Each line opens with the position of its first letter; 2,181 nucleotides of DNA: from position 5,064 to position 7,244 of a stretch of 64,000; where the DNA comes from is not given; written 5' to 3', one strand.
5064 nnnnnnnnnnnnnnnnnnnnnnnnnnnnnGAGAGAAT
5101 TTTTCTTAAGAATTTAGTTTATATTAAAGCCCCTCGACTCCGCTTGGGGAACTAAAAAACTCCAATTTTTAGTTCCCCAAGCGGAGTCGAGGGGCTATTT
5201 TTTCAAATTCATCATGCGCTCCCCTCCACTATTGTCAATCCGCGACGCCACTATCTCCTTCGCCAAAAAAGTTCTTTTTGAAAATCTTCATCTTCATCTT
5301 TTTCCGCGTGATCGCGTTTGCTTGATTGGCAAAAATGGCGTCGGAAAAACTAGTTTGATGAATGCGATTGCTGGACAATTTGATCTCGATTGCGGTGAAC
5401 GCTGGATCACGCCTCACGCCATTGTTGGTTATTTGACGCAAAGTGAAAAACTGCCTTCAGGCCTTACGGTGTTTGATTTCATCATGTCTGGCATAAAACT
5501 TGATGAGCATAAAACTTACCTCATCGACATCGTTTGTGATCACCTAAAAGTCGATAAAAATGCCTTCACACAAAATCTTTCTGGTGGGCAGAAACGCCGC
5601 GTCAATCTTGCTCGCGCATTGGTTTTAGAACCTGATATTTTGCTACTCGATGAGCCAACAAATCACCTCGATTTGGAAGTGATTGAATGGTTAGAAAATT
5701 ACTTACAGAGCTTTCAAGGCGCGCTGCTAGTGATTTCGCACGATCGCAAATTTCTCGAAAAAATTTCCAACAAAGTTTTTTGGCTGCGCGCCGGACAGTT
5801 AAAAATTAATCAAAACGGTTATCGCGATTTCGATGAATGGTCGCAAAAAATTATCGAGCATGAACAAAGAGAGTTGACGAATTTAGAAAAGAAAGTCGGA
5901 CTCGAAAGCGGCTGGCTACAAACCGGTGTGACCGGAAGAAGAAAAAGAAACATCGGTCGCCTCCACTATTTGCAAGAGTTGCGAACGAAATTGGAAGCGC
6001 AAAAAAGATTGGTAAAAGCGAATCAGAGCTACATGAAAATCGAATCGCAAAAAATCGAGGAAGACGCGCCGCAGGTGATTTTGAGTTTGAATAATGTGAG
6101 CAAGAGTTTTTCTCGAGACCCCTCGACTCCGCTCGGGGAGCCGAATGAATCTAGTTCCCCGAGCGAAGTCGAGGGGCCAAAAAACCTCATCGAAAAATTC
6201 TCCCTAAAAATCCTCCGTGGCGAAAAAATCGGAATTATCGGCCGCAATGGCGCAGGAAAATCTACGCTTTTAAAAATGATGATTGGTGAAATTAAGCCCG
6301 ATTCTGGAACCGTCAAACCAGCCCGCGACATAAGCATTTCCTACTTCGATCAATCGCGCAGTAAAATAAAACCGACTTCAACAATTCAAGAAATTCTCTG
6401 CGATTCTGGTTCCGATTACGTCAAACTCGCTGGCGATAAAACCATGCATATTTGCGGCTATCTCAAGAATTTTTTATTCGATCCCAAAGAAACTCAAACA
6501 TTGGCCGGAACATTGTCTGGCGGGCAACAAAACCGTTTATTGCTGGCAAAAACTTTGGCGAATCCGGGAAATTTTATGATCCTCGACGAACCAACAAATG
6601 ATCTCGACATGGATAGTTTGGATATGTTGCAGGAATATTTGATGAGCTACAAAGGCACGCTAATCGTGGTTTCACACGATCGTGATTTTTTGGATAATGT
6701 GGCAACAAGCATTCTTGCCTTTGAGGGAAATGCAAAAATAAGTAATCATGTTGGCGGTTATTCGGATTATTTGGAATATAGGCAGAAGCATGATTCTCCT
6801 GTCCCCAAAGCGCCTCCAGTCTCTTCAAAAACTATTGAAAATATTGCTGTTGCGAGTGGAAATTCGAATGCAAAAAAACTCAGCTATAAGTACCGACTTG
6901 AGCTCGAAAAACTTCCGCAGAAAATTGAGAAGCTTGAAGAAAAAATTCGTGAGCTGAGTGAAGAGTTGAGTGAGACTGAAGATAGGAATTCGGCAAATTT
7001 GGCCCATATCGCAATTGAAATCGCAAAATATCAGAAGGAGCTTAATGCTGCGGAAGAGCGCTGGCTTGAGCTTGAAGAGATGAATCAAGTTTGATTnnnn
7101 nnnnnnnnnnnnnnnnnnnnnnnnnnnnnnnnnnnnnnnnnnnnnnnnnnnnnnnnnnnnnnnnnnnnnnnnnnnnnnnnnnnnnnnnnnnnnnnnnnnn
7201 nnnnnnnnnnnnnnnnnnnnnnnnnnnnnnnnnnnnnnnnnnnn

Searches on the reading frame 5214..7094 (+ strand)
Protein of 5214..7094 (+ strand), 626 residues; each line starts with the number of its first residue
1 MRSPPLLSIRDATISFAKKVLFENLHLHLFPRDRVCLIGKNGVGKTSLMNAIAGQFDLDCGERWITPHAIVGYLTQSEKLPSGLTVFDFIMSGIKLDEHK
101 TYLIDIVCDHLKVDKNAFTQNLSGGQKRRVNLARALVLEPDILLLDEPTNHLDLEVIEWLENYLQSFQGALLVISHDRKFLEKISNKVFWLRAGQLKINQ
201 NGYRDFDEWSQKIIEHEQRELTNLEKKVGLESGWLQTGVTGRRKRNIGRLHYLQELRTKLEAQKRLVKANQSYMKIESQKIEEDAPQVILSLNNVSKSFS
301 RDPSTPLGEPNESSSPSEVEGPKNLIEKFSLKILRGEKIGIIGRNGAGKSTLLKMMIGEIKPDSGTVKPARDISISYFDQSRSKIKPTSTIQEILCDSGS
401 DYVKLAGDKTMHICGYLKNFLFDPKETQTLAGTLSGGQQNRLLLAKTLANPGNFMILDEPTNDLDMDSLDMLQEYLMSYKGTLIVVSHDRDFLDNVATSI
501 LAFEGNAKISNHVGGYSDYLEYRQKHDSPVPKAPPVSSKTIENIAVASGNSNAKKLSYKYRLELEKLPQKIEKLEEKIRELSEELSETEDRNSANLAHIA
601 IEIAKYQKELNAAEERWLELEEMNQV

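Call 57: search_solved_structures(query=window:5214-7094:+, max_evalue=1e-30, show_alignments=1)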
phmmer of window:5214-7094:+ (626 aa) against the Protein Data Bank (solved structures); distinct sequences matched with E-value up to 1e-30: 25.
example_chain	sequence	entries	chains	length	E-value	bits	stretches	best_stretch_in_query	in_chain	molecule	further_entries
9nlj_U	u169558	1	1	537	8e-103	348.2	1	321-520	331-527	Uup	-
4fin_A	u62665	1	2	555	7.9e-81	275.6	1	312-525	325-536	EttA (YjjK) ABCF family protein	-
3j5s_D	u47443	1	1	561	8.3e-81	275.5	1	312-525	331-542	Energy-dependent translational throttle A (EttA)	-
9nl5_E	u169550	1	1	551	2.8e-80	273.8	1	107-525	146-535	EttA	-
9nlb_E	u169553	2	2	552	2.8e-80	273.8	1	107-525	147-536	Energy-dependent translational throttle protein EttA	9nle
7msc_x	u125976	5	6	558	7.7e-80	272.3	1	324-506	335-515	Energy-dependent translational throttle protein EttA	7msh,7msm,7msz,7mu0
9vvi_W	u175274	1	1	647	7.3e-64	219.6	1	121-623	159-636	Probable ATP-binding protein YheS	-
9njf_Y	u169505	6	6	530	3.7e-62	213.9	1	325-521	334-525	Probable ATP-binding protein YbiT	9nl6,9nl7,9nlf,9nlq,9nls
9nlh_H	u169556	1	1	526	6.1e-59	203.3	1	120-522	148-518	YheS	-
5zxd_A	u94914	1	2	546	5.9e-54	186.9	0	3-215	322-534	ATP-binding cassette sub-family F member 1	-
6ha8_V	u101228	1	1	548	3.1e-53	184.5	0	6-188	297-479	Nucleotide-binding protein ExpZ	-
8buu_9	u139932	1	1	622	1.6e-52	182.2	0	16-234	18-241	ExpZ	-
7p7q_0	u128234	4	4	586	3.1e-49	171.3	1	98-513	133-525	ARE-ABC-F family resistance factor PoxtA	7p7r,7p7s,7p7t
6r84_A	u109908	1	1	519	6.6e-47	163.6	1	119-506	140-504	ABC transporter ATP-binding protein ARB1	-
7nhn_0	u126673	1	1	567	8.2e-46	160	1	119-522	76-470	Lmo0919 protein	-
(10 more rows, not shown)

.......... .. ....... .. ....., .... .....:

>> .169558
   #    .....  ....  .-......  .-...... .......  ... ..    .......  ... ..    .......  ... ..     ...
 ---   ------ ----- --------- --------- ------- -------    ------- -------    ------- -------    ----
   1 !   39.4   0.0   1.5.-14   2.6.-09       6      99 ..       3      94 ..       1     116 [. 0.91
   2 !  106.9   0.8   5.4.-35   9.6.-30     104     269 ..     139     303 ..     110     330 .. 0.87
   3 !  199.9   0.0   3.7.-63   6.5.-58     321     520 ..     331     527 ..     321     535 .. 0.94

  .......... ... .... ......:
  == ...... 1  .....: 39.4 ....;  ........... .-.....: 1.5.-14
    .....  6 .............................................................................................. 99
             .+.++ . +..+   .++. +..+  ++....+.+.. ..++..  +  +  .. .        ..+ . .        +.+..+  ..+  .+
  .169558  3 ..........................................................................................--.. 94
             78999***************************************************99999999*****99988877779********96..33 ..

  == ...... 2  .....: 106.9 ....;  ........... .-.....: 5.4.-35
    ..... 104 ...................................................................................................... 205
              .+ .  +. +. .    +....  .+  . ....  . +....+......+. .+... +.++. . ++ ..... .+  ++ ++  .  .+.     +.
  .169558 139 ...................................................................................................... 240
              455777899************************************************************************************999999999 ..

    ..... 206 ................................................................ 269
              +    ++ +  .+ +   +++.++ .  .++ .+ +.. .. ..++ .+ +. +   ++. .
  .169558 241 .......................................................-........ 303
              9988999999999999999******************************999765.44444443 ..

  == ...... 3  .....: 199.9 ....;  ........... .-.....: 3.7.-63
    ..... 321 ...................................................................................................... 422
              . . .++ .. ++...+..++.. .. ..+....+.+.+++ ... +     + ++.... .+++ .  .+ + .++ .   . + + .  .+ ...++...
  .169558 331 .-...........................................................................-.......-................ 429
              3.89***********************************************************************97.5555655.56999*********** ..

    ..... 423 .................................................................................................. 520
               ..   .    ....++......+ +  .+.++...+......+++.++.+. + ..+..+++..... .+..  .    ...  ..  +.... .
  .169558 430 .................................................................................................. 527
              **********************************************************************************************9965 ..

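Call 76: find_homologous_proteins(query=window:5214-7094:+, max_evalue=1e-50)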
Query window:5214-7094:+ (626 aa): 7744 proteins with E <= 1e-50 among 8000 candidates; the best 120 are listed.
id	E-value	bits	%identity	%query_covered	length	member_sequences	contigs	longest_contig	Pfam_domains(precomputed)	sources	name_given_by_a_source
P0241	0.0e+0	1401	100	100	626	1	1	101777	PF01926.30,PF00006.32,PF00350.30,PF13555.13,PF00004.36,PF13401.13,PF03193.23,PF13304.13,PF16326.11,PF00005.34,PF13175.13,PF13476.13,PF05729.19,PF02463.26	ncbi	-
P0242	0.0e+0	1124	79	100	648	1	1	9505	PF01926.30,PF00005.34,PF13175.13,PF00006.32,PF05729.19,PF13555.13,PF13401.13,PF03193.23,PF02463.26,PF13304.13,PF16326.11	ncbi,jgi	jgi:ATP-binding cassette subfamily F protein uup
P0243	0.0e+0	1121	80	100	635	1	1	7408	PF01926.30,PF00005.34,PF13175.13,PF00006.32,PF05729.19,PF13555.13,PF13401.13,PF03193.23,PF02463.26,PF13304.13,PF16326.11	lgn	-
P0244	0.0e+0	1118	81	100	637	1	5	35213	PF01926.30,PF00006.32,PF00350.30,PF13555.13,PF13401.13,PF03193.23,PF13304.13,PF16326.11,PF00005.34,PF13175.13,PF05729.19,PF02463.26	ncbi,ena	-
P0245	0.0e+0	1117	79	100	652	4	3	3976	PF01926.30,PF00006.32,PF00350.30,PF13555.13,PF13401.13,PF03193.23,PF13304.13,PF16326.11,PF00005.34,PF13175.13,PF05729.19,PF02463.26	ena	-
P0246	0.0e+0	1116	79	100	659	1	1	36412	PF01926.30,PF00006.32,PF13555.13,PF00004.36,PF13401.13,PF03193.23,PF13304.13,PF16326.11,PF00005.34,PF13476.13,PF05729.19,PF02463.26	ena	-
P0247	0.0e+0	1115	81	100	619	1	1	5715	PF01926.30,PF00006.32,PF00350.30,PF13555.13,PF00004.36,PF13401.13,PF03193.23,PF13304.13,PF16326.11,PF00005.34,PF13175.13,PF13476.13,PF05729.19,PF02463.26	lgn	-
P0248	0.0e+0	1114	79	99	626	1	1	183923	PF01926.30,PF00006.32,PF00350.30,PF13555.13,PF00004.36,PF13401.13,PF03193.23,PF13304.13,PF16326.11,PF00005.34,PF13476.13,PF05729.19,PF02463.26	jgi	jgi:ABC transport system ATP-binding/permease protein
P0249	0.0e+0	1107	77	100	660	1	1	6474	PF01926.30,PF00006.32,PF13555.13,PF00004.36,PF13401.13,PF03193.23,PF13304.13,PF00931.29,PF16326.11,PF00005.34,PF05729.19,PF02463.26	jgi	-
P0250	0.0e+0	1104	78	100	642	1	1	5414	PF01926.30,PF00006.32,PF13555.13,PF00004.36,PF13401.13,PF03193.23,PF13304.13,PF16326.11,PF00005.34,PF13476.13,PF05729.19,PF02463.26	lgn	-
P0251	0.0e+0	1101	77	100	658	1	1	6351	PF01926.30,PF00005.34,PF00006.32,PF05729.19,PF13555.13,PF00004.36,PF13401.13,PF03193.23,PF02463.26,PF13304.13,PF16326.11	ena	-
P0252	0.0e+0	1101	77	100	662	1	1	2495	PF01926.30,PF00005.34,PF00006.32,PF05729.19,PF13555.13,PF00004.36,PF13401.13,PF03193.23,PF02463.26,PF13304.13,PF16326.11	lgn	-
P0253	0.0e+0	1093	79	100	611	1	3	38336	PF01926.30,PF00005.34,PF00006.32,PF00350.30,PF05729.19,PF13555.13,PF13401.13,PF03193.23,PF02463.26,PF13304.13,PF16326.11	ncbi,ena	-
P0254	0.0e+0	1092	78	100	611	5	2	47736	PF01926.30,PF00005.34,PF00006.32,PF00350.30,PF05729.19,PF13555.13,PF13401.13,PF03193.23,PF02463.26,PF13304.13,PF16326.11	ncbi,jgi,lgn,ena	jgi:ATP-binding cassette subfamily F protein uup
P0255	0.0e+0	1090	79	100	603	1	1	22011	PF01926.30,PF00006.32,PF13555.13,PF00004.36,PF13401.13,PF03193.23,PF13304.13,PF16326.11,PF00005.34,PF13175.13,PF05729.19,PF13521.13,PF02463.26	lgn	-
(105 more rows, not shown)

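Call 82: find_encoding_contigs(protein=P0244, flank=7000, max_places=2)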
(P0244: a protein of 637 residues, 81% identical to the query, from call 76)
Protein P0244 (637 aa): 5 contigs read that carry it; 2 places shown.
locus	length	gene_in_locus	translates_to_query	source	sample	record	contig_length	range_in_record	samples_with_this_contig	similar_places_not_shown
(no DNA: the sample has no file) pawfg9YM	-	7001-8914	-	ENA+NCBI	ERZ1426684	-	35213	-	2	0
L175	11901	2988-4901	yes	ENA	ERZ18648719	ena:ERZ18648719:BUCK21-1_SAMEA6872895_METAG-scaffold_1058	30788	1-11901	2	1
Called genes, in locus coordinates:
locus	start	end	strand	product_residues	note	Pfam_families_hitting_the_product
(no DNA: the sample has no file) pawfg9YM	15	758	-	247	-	PF08241:Methyltransf_11, PF13489:Methyltransf_23 (weak), PF08242:Methyltransf_12 (faint), PF13649:Methyltransf_25 (faint), PF13847:Methyltransf_31 (weak)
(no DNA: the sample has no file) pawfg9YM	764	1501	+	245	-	PF18912:DZR_2, PF00156:Pribosyltran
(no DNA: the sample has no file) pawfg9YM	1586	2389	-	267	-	PF01510:Amidase_2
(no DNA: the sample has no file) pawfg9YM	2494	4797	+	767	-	PF00390:malic, PF03949:Malic_M, PF01515:PTA_PTB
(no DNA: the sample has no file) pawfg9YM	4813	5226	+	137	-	-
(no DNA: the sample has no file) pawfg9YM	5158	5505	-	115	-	-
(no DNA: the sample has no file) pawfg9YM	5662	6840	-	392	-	PF00675:Peptidase_M16, PF05193:Peptidase_M16_C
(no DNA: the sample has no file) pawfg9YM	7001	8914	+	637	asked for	PF02463:SMC_N (faint), PF03193:RsgA_GTPase (faint), PF13175:AAA_15 (faint), PF13555:AAA_29 (faint), PF00005:ABC_tran, PF00006:ATP-synt_ab (faint), PF00005:ABC_tran, PF16326:ABC_tran_CTD, +5 more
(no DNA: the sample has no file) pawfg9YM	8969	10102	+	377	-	PF00282:Pyridoxal_deC, PF00266:Aminotran_5 (weak)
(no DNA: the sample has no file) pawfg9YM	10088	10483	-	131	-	-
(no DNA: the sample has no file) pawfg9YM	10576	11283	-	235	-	PF13578:Methyltransf_24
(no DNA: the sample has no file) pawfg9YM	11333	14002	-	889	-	PF01326:PPDK_N, PF00391:PEP-utilizers, PF02896:PEP-utilizers_C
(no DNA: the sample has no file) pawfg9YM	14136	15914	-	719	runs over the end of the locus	PF02092:tRNA_synt_2f, PF05746:DALR_1 (weak)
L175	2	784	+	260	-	?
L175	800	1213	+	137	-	-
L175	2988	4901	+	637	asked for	PF02463:SMC_N (faint), PF03193:RsgA_GTPase (faint), PF13175:AAA_15 (faint), PF13555:AAA_29 (faint), PF00005:ABC_tran, PF00006:ATP-synt_ab (faint), PF00005:ABC_tran, PF16326:ABC_tran_CTD, +5 more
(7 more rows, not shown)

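Call 83: find_encoding_contigs(protein=P0248, flank=7000, max_places=1)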
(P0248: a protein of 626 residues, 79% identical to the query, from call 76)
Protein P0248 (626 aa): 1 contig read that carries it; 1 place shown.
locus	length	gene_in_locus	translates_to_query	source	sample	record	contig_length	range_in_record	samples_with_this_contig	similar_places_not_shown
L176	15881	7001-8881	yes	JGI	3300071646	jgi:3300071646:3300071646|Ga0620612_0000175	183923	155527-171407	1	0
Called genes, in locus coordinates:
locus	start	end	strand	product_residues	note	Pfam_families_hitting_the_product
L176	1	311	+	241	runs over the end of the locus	PF18912:DZR_2, PF00156:Pribosyltran, PF15609:PRTase_2 (weak)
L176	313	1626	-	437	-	PF00023:Ank (faint), PF12796:Ank_2, PF13637:Ank_4 (faint)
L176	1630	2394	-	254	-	PF01510:Amidase_2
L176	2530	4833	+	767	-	PF00390:malic, PF03949:Malic_M, PF01515:PTA_PTB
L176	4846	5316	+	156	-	-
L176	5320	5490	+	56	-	-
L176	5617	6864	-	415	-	PF00675:Peptidase_M16, PF05193:Peptidase_M16_C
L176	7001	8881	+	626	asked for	PF03193:RsgA_GTPase (faint), PF13476:AAA_23 (faint), PF13555:AAA_29 (faint), PF00004:AAA (faint), PF00005:ABC_tran, PF00005:ABC_tran, PF02463:SMC_N (weak), PF16326:ABC_tran_CTD, +6 more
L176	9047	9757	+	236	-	PF17036:CBP_BcsS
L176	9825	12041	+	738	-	PF00535:Glycos_transf_2, PF13641:Glyco_tranf_2_3, PF13506:Glyco_transf_21, PF13632:Glyco_trans_2_3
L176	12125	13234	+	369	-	PF00282:Pyridoxal_deC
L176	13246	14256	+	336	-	-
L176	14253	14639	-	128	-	-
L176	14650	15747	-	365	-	PF13776:DUF4172, PF02661:Fic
